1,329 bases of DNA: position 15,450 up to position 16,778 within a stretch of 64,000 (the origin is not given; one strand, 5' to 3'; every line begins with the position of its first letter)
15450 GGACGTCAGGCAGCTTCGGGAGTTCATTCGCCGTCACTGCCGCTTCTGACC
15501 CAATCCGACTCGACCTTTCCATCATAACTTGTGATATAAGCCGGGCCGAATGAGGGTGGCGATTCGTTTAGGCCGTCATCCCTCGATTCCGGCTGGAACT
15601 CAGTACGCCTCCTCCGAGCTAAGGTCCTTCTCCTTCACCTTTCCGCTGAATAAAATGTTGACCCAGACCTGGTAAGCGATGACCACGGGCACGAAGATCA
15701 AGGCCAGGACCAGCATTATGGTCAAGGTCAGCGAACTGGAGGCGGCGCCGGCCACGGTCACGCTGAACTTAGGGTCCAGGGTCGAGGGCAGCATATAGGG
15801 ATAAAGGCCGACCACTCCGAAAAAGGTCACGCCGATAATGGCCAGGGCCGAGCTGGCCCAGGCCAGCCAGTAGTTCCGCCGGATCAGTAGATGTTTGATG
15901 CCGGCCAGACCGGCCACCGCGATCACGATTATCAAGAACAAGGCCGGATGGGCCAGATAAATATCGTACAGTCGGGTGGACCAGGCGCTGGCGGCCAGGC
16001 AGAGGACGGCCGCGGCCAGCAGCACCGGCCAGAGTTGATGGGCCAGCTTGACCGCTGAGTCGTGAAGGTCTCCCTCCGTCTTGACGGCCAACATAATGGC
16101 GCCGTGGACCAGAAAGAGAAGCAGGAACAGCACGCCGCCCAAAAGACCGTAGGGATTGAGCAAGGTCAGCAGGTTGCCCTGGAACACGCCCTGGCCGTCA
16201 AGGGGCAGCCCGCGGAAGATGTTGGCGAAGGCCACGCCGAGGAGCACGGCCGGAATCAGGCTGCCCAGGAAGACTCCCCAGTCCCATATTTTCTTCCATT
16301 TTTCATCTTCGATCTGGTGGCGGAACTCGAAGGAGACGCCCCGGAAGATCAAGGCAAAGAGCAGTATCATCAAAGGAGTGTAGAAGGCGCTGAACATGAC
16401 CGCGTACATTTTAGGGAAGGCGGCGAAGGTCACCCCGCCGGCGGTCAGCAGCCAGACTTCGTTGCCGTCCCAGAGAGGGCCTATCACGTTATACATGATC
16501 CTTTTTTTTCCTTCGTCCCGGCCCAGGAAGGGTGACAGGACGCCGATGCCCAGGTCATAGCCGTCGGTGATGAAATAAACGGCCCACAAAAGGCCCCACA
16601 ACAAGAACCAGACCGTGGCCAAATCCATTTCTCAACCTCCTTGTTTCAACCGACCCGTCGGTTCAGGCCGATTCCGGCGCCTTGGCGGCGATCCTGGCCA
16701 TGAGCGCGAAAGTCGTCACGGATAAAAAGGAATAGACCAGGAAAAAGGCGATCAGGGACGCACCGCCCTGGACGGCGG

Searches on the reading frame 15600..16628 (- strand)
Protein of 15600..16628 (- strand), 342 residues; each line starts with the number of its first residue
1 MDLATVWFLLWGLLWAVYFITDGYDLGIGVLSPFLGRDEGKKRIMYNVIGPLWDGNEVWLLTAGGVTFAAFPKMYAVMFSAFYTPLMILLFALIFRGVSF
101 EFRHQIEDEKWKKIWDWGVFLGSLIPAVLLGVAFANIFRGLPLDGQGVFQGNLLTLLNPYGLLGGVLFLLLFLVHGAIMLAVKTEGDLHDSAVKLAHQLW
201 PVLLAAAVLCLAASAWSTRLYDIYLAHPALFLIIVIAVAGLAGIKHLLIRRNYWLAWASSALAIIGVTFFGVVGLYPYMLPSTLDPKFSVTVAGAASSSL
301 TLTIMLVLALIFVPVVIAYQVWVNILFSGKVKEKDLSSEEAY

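Call 10: search_protein_families(library=pfam, proteins=[window:15600-16628:-], max_evalue=0.001)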
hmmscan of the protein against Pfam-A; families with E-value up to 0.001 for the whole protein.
window:15600-16628:- (342 aa): 1 family
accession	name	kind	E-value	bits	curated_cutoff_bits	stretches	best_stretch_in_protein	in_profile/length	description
PF02322.20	Cyt_bd_oxida_II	-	7e-102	341.3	35.6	1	3-327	1-302/302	Cytochrome bd terminal oxidase subunit II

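Call 34: find_encoding_contigs(protein=window:15600-16628:-, flank=10000, max_places=10)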
Protein window:15600-16628:- (342 aa): no gene with exactly this product is on record in the collection.
